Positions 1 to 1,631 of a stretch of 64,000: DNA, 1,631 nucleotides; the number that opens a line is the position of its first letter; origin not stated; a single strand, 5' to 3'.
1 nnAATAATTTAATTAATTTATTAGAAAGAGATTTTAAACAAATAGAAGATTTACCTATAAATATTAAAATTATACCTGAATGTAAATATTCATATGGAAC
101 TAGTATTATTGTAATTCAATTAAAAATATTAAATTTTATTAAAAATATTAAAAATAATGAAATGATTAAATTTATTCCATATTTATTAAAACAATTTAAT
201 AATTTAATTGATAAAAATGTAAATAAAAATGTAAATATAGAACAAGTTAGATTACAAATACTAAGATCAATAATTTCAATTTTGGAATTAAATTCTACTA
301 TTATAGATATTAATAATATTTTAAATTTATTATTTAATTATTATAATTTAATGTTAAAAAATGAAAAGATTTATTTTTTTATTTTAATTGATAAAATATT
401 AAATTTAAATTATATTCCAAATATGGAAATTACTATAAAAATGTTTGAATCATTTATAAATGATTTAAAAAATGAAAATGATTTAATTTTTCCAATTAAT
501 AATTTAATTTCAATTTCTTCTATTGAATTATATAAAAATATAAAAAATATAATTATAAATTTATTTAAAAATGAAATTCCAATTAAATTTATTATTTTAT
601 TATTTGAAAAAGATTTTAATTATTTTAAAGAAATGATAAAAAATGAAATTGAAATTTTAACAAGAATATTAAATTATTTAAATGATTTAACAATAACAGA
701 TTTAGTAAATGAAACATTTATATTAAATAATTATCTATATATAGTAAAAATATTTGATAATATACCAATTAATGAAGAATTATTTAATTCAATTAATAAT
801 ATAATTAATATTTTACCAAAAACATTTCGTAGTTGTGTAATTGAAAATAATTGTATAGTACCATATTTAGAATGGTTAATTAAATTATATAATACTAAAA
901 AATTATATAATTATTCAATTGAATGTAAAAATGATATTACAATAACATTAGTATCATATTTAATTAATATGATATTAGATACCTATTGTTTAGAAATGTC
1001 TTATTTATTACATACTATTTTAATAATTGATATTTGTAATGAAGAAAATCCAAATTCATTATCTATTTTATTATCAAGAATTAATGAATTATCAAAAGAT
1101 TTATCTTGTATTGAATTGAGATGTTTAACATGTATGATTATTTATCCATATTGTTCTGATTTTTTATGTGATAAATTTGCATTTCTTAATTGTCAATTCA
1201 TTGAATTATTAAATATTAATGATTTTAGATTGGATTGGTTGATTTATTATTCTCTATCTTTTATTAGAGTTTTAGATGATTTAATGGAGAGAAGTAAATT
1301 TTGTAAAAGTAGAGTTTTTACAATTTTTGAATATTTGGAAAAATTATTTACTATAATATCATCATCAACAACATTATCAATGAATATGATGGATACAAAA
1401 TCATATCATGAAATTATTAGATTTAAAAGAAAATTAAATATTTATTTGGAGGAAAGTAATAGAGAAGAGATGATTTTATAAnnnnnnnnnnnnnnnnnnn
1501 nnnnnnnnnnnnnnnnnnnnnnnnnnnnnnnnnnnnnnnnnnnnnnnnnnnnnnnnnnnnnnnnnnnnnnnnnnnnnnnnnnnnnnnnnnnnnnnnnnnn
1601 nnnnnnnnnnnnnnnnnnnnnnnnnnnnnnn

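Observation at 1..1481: Extreme compositional outlier ORF (about 12% GC) adjacent to normal-composition genes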

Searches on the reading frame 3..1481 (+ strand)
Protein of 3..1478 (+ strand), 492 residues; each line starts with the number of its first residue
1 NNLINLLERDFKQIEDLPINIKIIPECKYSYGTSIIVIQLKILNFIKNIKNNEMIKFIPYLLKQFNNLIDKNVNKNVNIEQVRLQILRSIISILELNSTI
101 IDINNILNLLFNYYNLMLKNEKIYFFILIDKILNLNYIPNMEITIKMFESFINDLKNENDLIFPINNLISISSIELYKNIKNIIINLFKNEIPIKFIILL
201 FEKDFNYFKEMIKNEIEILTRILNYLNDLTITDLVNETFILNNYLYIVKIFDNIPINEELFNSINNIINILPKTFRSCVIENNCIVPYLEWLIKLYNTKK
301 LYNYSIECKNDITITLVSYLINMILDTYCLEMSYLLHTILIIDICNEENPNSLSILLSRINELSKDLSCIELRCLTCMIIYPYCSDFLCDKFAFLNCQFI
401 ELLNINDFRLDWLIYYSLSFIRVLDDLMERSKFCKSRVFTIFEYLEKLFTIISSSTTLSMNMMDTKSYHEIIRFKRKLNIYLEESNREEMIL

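Call 7: search_protein_families(library=pfam, proteins=[window:3-1478:+], max_evalue=1)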
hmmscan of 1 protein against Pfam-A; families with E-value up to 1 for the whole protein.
window:3-1478:+ (492 aa): 0 families

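Call 8: find_homologous_proteins(query=window:3-1478:+, max_evalue=0.001)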
Query window:3-1478:+: 8000 candidates shared short words with the query, none scored E <= 0.001.

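Call 30: search_protein_representatives(protein=window:3-1478:+)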
Query: 492 residues. Proteins with E-value up to 0.001 (for the whole library): 0; up to 1e-10: 0; up to 1e-30: 0. The best 0 are listed.

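Call 31: find_related_loci(query=window:3-1478:+, collection=metagenome_contigs, flank=10000)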
Query window:3-1478:+ (492 aa) in metagenome_contigs; peptide patterns used: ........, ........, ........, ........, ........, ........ (x = any residue, [..] = any of these).
110 stretches matched a pattern, but none encodes a relative of the query by tblastn (E <= 1e-3).

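Call 32: find_related_loci(query=window:3-1478:+, collection=viral_contigs, flank=5000)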
Query window:3-1478:+ (492 aa) in viral_contigs; peptide patterns used: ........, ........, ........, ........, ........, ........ (x = any residue, [..] = any of these).
5 stretches matched a pattern, but none encodes a relative of the query by tblastn (E <= 1e-3).

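Call 33: predict_structure(protein=window:3-1478:+)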
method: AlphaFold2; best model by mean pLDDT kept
length: 492 residues; sequences in the alignment: 1
mean_pLDDT: 49.9   pTM: 0.34
mean pLDDT of the five models: 49.9, 44.5, 42.3, 37.9, 36.5
residues with pLDDT >= 90: 0; 70-90: 0; 50-70: 248; < 50: 244
segments of 3 or more residues with pLDDT < 50: 17-29, 72-76, 134-139, 159-172, 231-243, 265-416, 430-443, 455-463, 487-492
pLDDT, mean of each block of 10 residues (from residue 1): 58 49 40 62 64 63 62 50 62 58 61 61 56 50 61 55 38 53 61 57 58 65 60 44 51 51 48 38 41 43 30 40 41 37 33 42 44 44 36 39 37 47 51 41 51 45 53 64 50 32
secondary structure, 60 per line:
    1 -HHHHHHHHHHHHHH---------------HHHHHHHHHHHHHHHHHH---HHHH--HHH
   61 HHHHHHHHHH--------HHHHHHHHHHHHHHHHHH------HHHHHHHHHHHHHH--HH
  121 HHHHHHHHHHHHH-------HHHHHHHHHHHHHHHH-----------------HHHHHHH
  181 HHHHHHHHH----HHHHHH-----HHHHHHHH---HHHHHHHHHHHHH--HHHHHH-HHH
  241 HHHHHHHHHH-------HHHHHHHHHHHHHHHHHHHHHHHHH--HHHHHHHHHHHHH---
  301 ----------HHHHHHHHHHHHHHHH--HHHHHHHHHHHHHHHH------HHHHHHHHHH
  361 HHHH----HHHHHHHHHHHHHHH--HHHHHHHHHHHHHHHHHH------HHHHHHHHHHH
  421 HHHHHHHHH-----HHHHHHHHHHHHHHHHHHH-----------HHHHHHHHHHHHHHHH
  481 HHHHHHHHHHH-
elements in order: H2-15 H31-48 H52-55 H58-70 H79-96 H103-116 H119-133 H141-156 H174-189 H194-199 H205-212 H216-228 H231-236 H238-250 H258-282 H285-297 H311-326 H329-344 H351-364 H369-383 H386-403 H410-429 H435-453 H465-491

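Call 49: search_solved_structures(query=window:3-1478:+, max_evalue=10)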
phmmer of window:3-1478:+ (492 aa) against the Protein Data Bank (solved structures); distinct sequences matched with E-value up to 10: 5.
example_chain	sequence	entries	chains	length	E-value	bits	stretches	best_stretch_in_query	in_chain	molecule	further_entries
7raa_A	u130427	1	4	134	0.0063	18.9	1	94-174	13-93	Interleukin-2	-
9lji_R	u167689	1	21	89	0.026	16.8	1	188-264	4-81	Gamma-interferon-inducible protein 16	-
9muf_A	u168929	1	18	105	0.03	16.6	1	188-264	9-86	Gamma-interferon-inducible protein 16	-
7ra9_A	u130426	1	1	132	0.051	15.9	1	94-176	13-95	Interleukin-2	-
5m5e_D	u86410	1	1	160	0.34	13.2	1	94-174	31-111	Interleukin-2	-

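Call 57: search_protein_families(library=phrogs, proteins=[window:3-1478:+], max_evalue=0.1)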
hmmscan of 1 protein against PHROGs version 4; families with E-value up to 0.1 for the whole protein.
window:3-1478:+ (492 aa): 0 families

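Call 58: search_protein_families(library=ncbifam, proteins=[window:3-1478:+], max_evalue=0.1)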
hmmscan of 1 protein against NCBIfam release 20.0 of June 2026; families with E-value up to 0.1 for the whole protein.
window:3-1478:+ (492 aa): 0 families

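Call 67: find_encoding_contigs(protein=window:162-1481:+, flank=10000, max_places=4)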
Protein window:162-1481:+ (439 aa): no gene with exactly this product is on record in the collection.

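Call 69: find_related_loci(query=window:3-1478:+, collection=genome_contigs, flank=3000)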
Query window:3-1478:+ (492 aa) in genome_contigs; peptide patterns used: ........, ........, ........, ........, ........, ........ (x = any residue, [..] = any of these).
81 stretches matched a pattern, but none encodes a relative of the query by tblastn (E <= 1e-3).

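Call 77: search_dna_similar(query=window:3-1478:+, collection=plasmids, mode=protein, max_evalue=0.001, max_rows=10)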
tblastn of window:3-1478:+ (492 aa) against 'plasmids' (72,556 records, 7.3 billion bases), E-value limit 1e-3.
No match.

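Call 78: search_dna_similar(query=window:3-1478:+, collection=phages, mode=protein, max_evalue=0.001, max_rows=10)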
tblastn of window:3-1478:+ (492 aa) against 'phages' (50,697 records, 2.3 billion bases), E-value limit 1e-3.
No match.
